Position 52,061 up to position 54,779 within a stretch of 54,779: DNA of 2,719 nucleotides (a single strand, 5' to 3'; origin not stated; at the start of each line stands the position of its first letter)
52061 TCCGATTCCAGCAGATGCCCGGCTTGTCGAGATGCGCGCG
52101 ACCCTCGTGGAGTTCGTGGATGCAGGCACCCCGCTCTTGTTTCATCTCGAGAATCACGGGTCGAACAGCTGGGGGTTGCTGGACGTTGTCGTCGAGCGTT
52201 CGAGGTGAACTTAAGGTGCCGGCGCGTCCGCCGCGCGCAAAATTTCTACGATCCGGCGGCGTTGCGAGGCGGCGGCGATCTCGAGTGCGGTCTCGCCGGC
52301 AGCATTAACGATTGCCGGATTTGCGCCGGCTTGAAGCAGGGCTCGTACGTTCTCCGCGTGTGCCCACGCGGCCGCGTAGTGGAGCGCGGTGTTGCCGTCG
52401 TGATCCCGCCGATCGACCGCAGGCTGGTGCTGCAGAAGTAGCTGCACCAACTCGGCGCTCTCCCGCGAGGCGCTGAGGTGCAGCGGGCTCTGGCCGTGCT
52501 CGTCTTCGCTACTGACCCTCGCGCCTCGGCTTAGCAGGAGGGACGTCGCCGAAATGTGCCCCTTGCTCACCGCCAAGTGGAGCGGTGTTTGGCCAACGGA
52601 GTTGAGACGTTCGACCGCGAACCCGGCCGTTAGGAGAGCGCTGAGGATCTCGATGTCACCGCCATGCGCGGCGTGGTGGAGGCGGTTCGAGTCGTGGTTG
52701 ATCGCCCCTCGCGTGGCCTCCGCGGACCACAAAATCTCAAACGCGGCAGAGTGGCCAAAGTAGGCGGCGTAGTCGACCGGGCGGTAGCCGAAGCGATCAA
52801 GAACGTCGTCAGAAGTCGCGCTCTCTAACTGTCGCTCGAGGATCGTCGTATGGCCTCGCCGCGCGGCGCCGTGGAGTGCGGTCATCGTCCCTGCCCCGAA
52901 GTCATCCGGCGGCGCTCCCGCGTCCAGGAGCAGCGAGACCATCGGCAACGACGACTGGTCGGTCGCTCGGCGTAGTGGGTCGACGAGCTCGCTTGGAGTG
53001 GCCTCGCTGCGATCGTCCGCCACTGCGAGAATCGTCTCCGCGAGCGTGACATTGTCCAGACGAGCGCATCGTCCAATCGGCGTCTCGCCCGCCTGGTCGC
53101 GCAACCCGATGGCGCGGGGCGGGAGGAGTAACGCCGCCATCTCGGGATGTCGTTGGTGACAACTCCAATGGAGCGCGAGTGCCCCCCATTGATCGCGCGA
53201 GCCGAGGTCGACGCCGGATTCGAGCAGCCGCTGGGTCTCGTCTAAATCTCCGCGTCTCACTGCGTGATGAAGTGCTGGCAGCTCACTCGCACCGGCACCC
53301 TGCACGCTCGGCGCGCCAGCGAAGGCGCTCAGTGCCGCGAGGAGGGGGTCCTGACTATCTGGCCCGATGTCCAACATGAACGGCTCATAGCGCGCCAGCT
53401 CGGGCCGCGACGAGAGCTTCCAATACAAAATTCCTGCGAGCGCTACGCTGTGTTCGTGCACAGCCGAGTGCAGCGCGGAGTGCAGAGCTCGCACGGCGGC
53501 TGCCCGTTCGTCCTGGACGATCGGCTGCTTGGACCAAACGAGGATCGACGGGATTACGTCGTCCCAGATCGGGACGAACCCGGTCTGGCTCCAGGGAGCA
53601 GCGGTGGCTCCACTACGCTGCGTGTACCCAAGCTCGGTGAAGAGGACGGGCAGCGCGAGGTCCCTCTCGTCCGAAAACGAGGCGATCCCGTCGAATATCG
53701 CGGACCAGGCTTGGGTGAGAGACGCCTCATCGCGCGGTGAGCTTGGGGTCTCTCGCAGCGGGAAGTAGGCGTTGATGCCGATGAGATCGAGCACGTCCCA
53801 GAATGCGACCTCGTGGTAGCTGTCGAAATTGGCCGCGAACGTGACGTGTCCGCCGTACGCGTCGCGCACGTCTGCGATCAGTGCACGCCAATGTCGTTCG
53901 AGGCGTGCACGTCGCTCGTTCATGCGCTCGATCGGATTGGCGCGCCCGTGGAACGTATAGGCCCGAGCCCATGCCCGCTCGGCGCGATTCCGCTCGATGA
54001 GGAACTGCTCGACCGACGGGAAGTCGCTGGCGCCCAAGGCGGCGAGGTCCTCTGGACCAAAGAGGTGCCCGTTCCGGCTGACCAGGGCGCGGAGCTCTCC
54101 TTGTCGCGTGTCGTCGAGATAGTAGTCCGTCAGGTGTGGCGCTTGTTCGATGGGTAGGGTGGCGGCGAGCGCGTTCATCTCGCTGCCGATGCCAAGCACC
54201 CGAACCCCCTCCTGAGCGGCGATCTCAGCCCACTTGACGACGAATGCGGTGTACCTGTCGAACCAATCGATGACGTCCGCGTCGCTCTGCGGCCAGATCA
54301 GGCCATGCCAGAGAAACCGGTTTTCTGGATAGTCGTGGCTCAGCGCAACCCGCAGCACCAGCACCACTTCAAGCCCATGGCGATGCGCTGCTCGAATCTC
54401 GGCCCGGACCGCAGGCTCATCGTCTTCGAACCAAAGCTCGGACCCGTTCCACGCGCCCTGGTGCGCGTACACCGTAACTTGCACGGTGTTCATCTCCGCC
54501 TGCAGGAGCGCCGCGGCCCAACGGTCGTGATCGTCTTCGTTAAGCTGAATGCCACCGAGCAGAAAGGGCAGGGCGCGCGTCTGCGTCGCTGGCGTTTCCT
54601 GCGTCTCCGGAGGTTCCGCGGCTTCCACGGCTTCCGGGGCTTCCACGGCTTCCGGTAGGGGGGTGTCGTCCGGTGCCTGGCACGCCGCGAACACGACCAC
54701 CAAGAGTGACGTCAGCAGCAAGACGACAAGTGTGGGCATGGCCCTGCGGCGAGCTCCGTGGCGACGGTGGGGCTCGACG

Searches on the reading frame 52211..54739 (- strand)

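Call 7: search_protein_families(library=pfam, proteins=[window:52211-54739:-], max_evalue=0.001)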
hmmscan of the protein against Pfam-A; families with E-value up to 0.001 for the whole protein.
window:52211-54739:- (842 aa): 7 families
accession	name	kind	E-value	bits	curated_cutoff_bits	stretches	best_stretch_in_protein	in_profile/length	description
PF12796.13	Ank_2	-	8.8e-47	158.1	27.3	4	753-835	1-80/90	Ankyrin repeats (3 copies)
PF13637.12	Ank_4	-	3e-38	129.4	22.7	5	687-736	1-50/50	Ankyrin repeats (many copies)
PF00023.36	Ank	-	1.5e-34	116.5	21.1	2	781-812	1-32/33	Ankyrin repeat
PF13857.12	Ank_5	-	4e-31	107.2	27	3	735-789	1-56/56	Ankyrin repeats (many copies)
PF13606.12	Ank_3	-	4.7e-28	94.2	22.3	0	716-742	2-28/30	Ankyrin repeat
PF22612.2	GH113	-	7.5e-24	85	27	2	279-384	142-231/289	Glycoside Hydrolase Family 113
PF24521.3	Ank_KRIT1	-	2.1e-08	34.5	80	1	681-785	16-121/149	KRIT1 ankyrin-repeats domain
